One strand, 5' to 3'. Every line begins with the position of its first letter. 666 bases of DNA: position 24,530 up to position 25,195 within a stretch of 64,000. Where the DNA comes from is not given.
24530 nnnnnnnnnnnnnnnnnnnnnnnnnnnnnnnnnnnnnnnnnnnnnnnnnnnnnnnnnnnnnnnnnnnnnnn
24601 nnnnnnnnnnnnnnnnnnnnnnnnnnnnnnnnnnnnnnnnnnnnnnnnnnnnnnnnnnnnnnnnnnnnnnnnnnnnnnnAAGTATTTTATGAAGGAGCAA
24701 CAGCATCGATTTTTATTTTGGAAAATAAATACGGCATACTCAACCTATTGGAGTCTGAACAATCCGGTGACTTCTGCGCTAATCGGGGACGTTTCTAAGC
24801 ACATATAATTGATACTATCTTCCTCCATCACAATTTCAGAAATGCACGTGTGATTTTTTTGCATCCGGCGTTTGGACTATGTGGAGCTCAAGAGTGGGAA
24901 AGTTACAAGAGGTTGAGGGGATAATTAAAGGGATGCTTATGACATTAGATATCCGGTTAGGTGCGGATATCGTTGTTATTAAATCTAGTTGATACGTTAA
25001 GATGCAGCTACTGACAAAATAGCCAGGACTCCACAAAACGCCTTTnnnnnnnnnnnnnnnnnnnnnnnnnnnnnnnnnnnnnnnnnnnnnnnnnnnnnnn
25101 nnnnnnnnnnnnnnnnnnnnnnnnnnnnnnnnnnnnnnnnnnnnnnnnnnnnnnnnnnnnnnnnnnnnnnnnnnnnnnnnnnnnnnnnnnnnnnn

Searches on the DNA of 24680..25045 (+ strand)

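Call 3: search_dna_similar(query=window:24680-25003:+, collection=ecoli_genomes, mode=near, max_rows=30, rows=spread)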
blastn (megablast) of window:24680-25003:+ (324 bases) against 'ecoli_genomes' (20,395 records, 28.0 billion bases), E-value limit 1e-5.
Records with a match: 2665; places in all: 2687; records where one place covers at least 80% of the query: 2631.
Genomes with a match: 2665 of 5426; with a place that covers at least 80% of the query: 2631. Places per genome that has any: lowest 1, median 1, highest 2. On chromosomes: 2687 places; on plasmids: 0.
Best place of each record, by identity: >=99% 1095; 95-99% 1566; 90-95% 1; 80-90% 2; 60-80% 1.
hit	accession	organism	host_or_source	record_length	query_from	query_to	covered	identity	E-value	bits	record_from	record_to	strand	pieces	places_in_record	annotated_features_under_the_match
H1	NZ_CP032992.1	Escherichia coli strain W5-6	Jin River water W5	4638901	1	324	100%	100.0%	3e-168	599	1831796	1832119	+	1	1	tnpA: IS200/IS605 family transposase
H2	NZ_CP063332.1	Escherichia coli strain BS74R-D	Homo sapiens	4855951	1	324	100%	100.0%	3e-168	599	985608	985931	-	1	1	tnpA: IS200/IS605 family transposase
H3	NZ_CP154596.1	Escherichia coli strain SEV4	pig carcass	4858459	1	324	100%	100.0%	3e-168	599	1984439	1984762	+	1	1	tnpA: IS200/IS605 family transposase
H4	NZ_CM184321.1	Escherichia coli strain ES11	Aquarana catesbeiana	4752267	1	324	100%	100.0%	3e-168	599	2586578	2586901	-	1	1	tnpA: IS200/IS605 family transposase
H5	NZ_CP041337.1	Escherichia coli strain CCUG 73778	Homo sapiens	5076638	1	324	100%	99.7%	1e-166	593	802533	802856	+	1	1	tnpA: IS200/IS605 family transposase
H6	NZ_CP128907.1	Escherichia coli strain TUM13881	Homo sapiens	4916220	1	324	100%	99.7%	1e-166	593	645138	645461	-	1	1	tnpA: IS200/IS605 family transposase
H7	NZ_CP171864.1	Escherichia coli strain YZ22PE106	pig feces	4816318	1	324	100%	99.7%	1e-166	593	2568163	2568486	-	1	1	transposase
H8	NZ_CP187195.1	Escherichia coli strain 21AR0707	Homo sapiens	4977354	1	324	100%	99.7%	1e-166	593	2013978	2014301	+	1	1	tnpA: IS200/IS605 family transposase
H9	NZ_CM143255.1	Escherichia coli strain UID2404240036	Homo sapiens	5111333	1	324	100%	99.7%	1e-166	593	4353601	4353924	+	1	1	tnpA: IS200/IS605 family transposase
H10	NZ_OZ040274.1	Escherichia coli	-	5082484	1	324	100%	99.7%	1e-166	593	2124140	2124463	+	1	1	tnpA: IS200/IS605 family transposase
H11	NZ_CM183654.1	Escherichia coli strain GmM077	Homo sapiens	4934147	1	324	100%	99.7%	1e-166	593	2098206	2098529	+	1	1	tnpA: IS200/IS605 family transposase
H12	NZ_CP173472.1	Escherichia coli strain 98224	Homo sapiens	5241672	1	324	100%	99.4%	6e-165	588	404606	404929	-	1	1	tnpA: IS200/IS605 family transposase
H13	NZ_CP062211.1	Escherichia coli strain L3Cip3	river water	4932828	1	324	100%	98.1%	3e-158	566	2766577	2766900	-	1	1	none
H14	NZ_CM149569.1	Escherichia coli strain MEI3O-23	Soil surface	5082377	1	321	99%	98.4%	3e-158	566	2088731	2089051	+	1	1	none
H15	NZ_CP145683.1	Escherichia coli strain S1-KEN-07-A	Homo sapiens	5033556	1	321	99%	98.1%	1e-156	560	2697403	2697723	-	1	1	none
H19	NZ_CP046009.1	Escherichia coli strain 1919D62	swine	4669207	1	311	96%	98.4%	1e-152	547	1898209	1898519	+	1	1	none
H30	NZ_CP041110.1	Escherichia coli strain ECCTRSRTH03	Swine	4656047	266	324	18%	98.3%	3e-19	104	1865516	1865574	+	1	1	tnpA: IS200/IS605 family transposase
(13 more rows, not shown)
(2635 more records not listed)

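Call 5: get_annotated_region(hit=H1, flank=3000)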
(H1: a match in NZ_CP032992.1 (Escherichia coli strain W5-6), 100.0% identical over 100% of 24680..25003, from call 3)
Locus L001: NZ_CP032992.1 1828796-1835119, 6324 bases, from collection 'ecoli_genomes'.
description: Escherichia coli strain W5-6 chromosome, complete genome
organism: Escherichia coli strain W5-6 (NCBI taxid 562)
replicon: chromosome; assembly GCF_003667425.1
host: -; source: Jin River water W5; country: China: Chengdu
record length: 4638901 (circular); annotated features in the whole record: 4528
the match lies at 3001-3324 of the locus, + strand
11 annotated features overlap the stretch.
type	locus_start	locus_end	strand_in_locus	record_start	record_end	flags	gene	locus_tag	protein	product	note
CDS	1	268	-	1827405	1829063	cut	fliF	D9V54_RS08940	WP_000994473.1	flagellar basal-body MS-ring/collar protein FliF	-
CDS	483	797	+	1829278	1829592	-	fliE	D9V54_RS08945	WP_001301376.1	flagellar hook-basal body complex protein FliE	-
CDS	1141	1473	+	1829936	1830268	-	emrE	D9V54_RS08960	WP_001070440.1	multidrug efflux SMR transporter EmrE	-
CDS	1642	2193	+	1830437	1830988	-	ybcL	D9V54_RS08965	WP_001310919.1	Raf kinase inhibitor-like protein YbcL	-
CDS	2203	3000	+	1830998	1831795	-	ybcM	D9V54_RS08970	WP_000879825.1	helix-turn-helix transcriptional regulator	-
CDS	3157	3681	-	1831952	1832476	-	tnpA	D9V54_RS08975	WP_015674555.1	IS200/IS605 family transposase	-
CDS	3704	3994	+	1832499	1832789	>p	-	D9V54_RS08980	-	helix-turn-helix domain-containing protein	incomplete; partial in the middle of a contig; missing C-terminus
CDS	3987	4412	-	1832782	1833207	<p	-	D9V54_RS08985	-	SOS response-associated peptidase family protein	incomplete; partial in the middle of a contig; missing C-terminus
CDS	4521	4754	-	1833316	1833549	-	yedF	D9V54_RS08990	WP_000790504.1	sulfurtransferase-like selenium metabolism protein YedF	-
CDS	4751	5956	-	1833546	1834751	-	yedE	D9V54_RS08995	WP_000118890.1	selenium metabolism membrane protein YedE/FdhT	-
CDS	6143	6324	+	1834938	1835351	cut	yedD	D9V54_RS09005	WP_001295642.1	lipoprotein YedD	-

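Call 6: get_annotated_region(hit=H19, flank=3000)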
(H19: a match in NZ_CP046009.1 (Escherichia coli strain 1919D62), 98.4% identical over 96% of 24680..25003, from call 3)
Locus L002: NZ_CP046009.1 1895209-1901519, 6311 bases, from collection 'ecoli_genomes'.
description: Escherichia coli strain 1919D62 chromosome, complete genome
organism: Escherichia coli strain 1919D62 (NCBI taxid 562)
replicon: chromosome; assembly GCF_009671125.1
host: swine; source: feces; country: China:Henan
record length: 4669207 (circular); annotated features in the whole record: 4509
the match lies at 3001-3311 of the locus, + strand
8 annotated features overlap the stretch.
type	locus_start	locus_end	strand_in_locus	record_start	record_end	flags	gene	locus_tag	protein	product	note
CDS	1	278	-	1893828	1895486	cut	fliF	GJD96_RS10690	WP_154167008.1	flagellar basal-body MS-ring/collar protein FliF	-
CDS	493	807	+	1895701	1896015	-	fliE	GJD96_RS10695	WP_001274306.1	flagellar hook-basal body complex protein FliE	-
CDS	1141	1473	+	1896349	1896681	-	emrE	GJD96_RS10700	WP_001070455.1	multidrug efflux SMR transporter EmrE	-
CDS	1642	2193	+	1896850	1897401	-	ybcL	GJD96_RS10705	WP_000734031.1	Raf kinase inhibitor-like protein YbcL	-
CDS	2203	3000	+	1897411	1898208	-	ybcM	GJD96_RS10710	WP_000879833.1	helix-turn-helix transcriptional regulator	-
CDS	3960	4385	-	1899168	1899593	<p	tnpA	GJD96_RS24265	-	IS200/IS605 family transposase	internal stop; incomplete; partial in the middle of a contig; missing C-terminus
CDS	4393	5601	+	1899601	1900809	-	-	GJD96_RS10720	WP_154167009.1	RNA-guided endonuclease InsQ/TnpB family protein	-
CDS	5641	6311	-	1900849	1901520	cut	yedK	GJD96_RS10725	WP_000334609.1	SOS response-associated peptidase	-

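Call 7: get_annotated_region(hit=H14, flank=3000)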
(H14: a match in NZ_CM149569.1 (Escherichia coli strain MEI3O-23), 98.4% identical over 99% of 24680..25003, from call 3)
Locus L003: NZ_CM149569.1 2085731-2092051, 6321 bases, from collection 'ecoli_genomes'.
description: Escherichia coli strain MEI3O-23 chromosome, whole genome shotgun sequence
organism: Escherichia coli strain MEI3O-23 (NCBI taxid 562)
replicon: chromosome; assembly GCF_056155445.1
host: -; source: Soil surface; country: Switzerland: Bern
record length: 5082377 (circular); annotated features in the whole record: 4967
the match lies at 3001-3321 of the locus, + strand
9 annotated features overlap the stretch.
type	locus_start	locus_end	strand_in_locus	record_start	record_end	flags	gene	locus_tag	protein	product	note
CDS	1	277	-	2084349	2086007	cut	fliF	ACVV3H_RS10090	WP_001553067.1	flagellar basal-body MS-ring/collar protein FliF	-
CDS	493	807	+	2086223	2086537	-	fliE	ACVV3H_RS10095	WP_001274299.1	flagellar hook-basal body complex protein FliE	-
CDS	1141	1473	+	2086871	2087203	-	emrE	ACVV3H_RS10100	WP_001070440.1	multidrug efflux SMR transporter EmrE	-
CDS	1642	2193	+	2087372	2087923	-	ybcL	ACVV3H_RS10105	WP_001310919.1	Raf kinase inhibitor-like protein YbcL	-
CDS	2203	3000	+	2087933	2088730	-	ybcM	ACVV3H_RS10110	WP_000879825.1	helix-turn-helix transcriptional regulator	-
CDS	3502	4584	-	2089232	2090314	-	ompC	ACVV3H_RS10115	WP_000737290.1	porin OmpC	-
CDS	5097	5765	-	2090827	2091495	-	yedK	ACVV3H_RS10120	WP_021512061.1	SOS response-associated peptidase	-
CDS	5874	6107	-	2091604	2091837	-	yedF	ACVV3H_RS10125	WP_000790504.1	sulfurtransferase-like selenium metabolism protein YedF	-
CDS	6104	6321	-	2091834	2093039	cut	yedE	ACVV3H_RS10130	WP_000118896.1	selenium metabolism membrane protein YedE/FdhT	-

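Call 8: get_annotated_region(hit=H13, flank=3000)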
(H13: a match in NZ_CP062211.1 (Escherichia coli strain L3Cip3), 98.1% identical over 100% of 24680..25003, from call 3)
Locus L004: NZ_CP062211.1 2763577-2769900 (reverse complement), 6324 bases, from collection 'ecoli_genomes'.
description: Escherichia coli strain L3Cip3 chromosome, complete genome
organism: Escherichia coli strain L3Cip3 (NCBI taxid 562)
replicon: chromosome; assembly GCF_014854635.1
host: -; source: river water; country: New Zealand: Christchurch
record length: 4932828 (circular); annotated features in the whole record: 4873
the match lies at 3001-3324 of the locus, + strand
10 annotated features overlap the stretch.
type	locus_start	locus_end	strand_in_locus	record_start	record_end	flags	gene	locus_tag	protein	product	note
CDS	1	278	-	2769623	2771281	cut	fliF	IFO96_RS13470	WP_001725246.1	flagellar basal-body MS-ring/collar protein FliF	-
CDS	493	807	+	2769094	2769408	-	fliE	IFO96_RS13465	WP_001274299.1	flagellar hook-basal body complex protein FliE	-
CDS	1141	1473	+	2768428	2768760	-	emrE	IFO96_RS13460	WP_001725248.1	multidrug efflux SMR transporter EmrE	-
CDS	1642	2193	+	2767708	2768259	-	ybcL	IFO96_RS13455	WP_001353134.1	Raf kinase inhibitor-like protein YbcL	-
CDS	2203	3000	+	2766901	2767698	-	ybcM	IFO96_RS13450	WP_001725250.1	helix-turn-helix transcriptional regulator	-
CDS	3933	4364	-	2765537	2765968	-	tnpA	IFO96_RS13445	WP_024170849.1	IS200/IS605 family transposase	-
CDS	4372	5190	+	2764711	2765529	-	-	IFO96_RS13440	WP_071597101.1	RNA-guided endonuclease InsQ/TnpB family protein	-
CDS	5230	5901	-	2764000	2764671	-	yedK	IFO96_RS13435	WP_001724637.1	SOS response-associated peptidase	-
CDS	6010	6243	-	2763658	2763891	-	yedF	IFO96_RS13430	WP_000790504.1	sulfurtransferase-like selenium metabolism protein YedF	-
CDS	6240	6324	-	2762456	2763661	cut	yedE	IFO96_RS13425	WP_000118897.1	selenium metabolism membrane protein YedE/FdhT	-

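Call 9: get_annotated_region(hit=H30, flank=3000)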
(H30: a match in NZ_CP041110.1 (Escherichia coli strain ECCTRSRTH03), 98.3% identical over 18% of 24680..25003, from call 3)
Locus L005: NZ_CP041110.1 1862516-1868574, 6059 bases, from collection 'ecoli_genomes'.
description: Escherichia coli strain ECCTRSRTH03 chromosome, complete genome
organism: Escherichia coli strain ECCTRSRTH03 (NCBI taxid 562)
replicon: chromosome; assembly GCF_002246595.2
host: Swine; source: Rectal swab; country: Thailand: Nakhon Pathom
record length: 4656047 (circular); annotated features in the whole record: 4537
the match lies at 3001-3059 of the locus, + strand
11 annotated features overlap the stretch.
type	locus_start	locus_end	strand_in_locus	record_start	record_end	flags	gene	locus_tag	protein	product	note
CDS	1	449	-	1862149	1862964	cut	yedP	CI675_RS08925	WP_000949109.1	mannosyl-3-phosphoglycerate phosphatase-related protein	-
CDS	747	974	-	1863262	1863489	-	yodD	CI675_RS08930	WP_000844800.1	peroxide/acid resistance protein YodD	-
CDS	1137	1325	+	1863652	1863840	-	dsrB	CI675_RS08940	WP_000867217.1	protein DsrB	-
CDS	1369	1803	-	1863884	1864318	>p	rcsA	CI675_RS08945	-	transcriptional regulator RcsA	incomplete; partial in the middle of a contig; missing N-terminus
CDS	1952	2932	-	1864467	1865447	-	-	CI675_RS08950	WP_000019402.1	IS5-like element IS5 family transposase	-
CDS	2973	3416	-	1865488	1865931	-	tnpA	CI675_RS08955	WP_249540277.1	IS200/IS605 family transposase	-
CDS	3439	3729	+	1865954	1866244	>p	-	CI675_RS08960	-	helix-turn-helix domain-containing protein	incomplete; partial in the middle of a contig; missing C-terminus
CDS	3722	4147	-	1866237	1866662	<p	-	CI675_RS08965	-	SOS response-associated peptidase family protein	incomplete; partial in the middle of a contig; missing C-terminus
CDS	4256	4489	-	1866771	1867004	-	yedF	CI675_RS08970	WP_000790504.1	sulfurtransferase-like selenium metabolism protein YedF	-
CDS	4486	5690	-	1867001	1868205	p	yedE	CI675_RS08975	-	selenium metabolism membrane protein YedE/FdhT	frameshifted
CDS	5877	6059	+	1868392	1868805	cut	yedD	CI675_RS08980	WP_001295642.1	lipoprotein YedD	-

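Call 25: search_dna_similar(query=window:24680-25003:+, collection=phages, mode=distant, max_rows=20)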
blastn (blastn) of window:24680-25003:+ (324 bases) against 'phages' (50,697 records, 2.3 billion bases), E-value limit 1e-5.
Records with a match: 39; places in all: 54; records where one place covers at least 80% of the query: 0.
Best place of each record, by identity: 80-90% 30; 60-80% 9.
By first word of the organism name: Escherichia 38; Enterobacteria 1.
By host as written in the record: - 15; Escherichia coli 8; Escherichia coli ECOR13 7; Escherichia coli C 5; Escherichia coli str. K-12 substr. MG1655 4.
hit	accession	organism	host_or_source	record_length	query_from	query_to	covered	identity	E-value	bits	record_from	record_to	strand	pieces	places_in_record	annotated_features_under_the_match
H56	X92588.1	Enterobacteria phage 82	-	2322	1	217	67%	78.9%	5e-43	179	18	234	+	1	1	unnamed protein product; orf33 | possible regulator-binding site | minus_35_signal | minus_10_signal | ribosome_binding_site (x2) | and 1 other names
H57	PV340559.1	Escherichia phage PhiR34_1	Escherichia coli str. K-12 substr. ...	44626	1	217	67%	77.5%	1e-38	166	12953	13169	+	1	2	hypothetical protein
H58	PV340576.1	Escherichia phage PhiR68_2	Escherichia coli ECOR13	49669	1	217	67%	77.5%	1e-38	166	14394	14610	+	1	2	hypothetical protein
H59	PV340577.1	Escherichia phage PhiR70_1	Escherichia coli C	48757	1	217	67%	77.5%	1e-38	166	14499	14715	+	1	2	hypothetical protein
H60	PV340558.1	Escherichia phage PhiR30_1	Escherichia coli C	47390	31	217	58%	77.7%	4e-32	143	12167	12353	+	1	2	NinB protein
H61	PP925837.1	Escherichia phage Turner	Escherichia coli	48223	32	217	57%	75.9%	3e-27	128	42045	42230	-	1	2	hypothetical protein (x2)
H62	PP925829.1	Escherichia phage IdasGreatGrand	Escherichia coli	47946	32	217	57%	75.4%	3e-26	123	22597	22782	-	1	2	hypothetical protein (x2)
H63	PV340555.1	Escherichia phage PhiR26_1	Escherichia coli str. K-12 substr. ...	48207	56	217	50%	79.1%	2e-29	134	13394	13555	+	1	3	hypothetical protein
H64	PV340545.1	Escherichia phage PhiR5_1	Escherichia coli C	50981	56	217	50%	77.3%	4e-25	121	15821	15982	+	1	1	NinB protein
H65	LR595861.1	Escherichia virus Lambda_4C10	-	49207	71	217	45%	80.4%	8e-28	130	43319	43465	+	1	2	FIG00638895: hypothetical protein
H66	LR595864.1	Escherichia phage 4A7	-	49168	71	217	45%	80.4%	8e-28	130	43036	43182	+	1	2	Uncharacterized protein YbcN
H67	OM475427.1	Escherichia phage D2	Escherichia coli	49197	71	217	45%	80.4%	8e-28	130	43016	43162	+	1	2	recombination protein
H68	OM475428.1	Escherichia phage 1W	Escherichia coli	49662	71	217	45%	80.4%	8e-28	130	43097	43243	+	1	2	recombination protein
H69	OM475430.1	Escherichia phage 3W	Escherichia coli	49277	71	217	45%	80.4%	8e-28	130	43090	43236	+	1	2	recombination protein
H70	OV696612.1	Escherichia phage Perceval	-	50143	71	217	45%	80.4%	8e-28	130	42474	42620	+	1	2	Recombination mediator Orf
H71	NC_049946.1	Escherichia phage 4A7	-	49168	71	217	45%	80.4%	8e-28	130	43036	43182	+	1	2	DNA base-flipping protein YbcN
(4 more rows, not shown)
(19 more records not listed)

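Call 26: get_annotated_region(hit=H56, flank=2500)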
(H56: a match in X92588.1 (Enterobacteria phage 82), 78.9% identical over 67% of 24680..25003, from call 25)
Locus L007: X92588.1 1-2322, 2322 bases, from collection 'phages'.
description: Bacteriophage 82 orf33, orf151, orf56, orf96, rus, orf45, and Q genes.
organism: Enterobacteria phage 82 (NCBI taxid 10705)
taxonomy: Viruses; Duplodnaviria; Heunggongvirae; Uroviricota; Caudoviricetes; Lambdavirus
host: -; source: -; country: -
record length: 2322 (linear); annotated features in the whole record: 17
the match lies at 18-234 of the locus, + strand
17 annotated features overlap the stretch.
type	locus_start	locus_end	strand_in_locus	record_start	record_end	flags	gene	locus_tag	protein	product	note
regulatory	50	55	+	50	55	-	-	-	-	minus_35_signal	putative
regulatory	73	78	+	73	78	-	-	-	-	minus_10_signal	putative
repeat_region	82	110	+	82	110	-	-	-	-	-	possible regulator-binding site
regulatory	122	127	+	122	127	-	-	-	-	ribosome_binding_site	-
CDS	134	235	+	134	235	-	-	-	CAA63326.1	-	unnamed protein product; orf33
regulatory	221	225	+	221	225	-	-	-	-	ribosome_binding_site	-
CDS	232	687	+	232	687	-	orf151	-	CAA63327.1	-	-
regulatory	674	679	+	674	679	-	orf151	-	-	ribosome_binding_site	-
CDS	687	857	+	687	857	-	-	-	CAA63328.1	-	unnamed protein product; orf56; related to nin60 (ninE) of bacteriophage lambda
regulatory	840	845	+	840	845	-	-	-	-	ribosome_binding_site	-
CDS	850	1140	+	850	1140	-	-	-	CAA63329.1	-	unnamed protein product; orf96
regulatory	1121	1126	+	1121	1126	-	-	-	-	ribosome_binding_site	-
CDS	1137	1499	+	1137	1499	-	rus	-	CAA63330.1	-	Can suppress the phenotype of ruv mutants; Holliday junction specific endonuclease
regulatory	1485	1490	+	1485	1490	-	rus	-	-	ribosome_binding_site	-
CDS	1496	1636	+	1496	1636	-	-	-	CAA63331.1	-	unnamed protein product; orf45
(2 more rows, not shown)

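Call 27: get_annotated_region(hit=H71, flank=2500)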
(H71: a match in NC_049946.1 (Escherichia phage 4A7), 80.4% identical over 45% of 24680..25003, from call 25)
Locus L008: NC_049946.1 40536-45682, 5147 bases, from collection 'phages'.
description: Escherichia virus Lambda_4A7 genome assembly, chromosome: 1.
organism: Escherichia phage 4A7 (NCBI taxid 2847059)
taxonomy: Viruses; Duplodnaviria; Heunggongvirae; Uroviricota; Caudoviricetes; Bievrevirus; Bievrevirus bv4A7
host: -; source: -; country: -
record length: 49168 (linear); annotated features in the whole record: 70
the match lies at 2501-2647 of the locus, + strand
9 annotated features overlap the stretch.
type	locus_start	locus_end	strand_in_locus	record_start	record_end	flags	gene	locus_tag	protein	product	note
CDS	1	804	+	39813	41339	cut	-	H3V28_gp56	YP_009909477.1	recombinase family protein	-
CDS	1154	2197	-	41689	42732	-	-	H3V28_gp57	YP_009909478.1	esterase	-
CDS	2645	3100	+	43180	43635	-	-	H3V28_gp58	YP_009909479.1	DNA base-flipping protein YbcN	-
CDS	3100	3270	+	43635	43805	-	-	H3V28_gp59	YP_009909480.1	Protein NinE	-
CDS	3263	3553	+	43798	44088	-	-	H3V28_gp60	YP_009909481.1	HNH endonuclease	-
CDS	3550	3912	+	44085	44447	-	-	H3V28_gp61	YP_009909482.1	crossover junction endodeoxyribonuclease RusA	-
CDS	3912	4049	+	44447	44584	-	-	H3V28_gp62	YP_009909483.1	YlcG family protein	-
CDS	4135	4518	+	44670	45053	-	-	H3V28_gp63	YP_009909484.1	anti-termination protein Q-like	-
CDS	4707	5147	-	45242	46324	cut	-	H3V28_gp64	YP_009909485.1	porin OmpC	-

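Call 28: get_annotated_region(hit=H57, flank=3000)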
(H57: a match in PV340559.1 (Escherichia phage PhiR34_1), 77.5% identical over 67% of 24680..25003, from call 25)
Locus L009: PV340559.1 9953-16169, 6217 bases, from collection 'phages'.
description: Escherichia phage PhiR34_1, complete genome.
organism: Escherichia phage PhiR34_1 (NCBI taxid 3416481)
taxonomy: Viruses
host: Escherichia coli str. K-12 substr. MG1655; source: -; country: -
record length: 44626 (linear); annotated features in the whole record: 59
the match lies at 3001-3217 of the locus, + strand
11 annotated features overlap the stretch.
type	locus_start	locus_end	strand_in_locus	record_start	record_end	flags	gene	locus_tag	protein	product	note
CDS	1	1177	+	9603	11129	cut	-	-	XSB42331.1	hypothetical protein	hypothetical protein YbcK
CDS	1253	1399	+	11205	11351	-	-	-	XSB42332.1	hypothetical protein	-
CDS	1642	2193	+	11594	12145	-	-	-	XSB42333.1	hypothetical protein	UPF0098 protein ybcL precursor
CDS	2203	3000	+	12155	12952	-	-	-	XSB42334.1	hypothetical protein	putative transcriptional regulator YbcM, AraC family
CDS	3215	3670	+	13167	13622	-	-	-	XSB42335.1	hypothetical protein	hypothetical protein YbcN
CDS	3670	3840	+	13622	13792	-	-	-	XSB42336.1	NinE protein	hypothetical protein NinE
CDS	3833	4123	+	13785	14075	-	-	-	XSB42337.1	hypothetical protein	hypothetical protein YbcO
CDS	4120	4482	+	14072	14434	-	-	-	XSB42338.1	RusA resolvase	Holliday junction resolvase / Crossover junctionendodeoxyribonuclease rusA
CDS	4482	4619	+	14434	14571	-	-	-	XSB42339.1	hypothetical protein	hypothetical protein YlcG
CDS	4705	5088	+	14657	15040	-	-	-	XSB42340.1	antitermination protein Q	-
CDS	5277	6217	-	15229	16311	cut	-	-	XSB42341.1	OmpD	Outer membrane porin OmpD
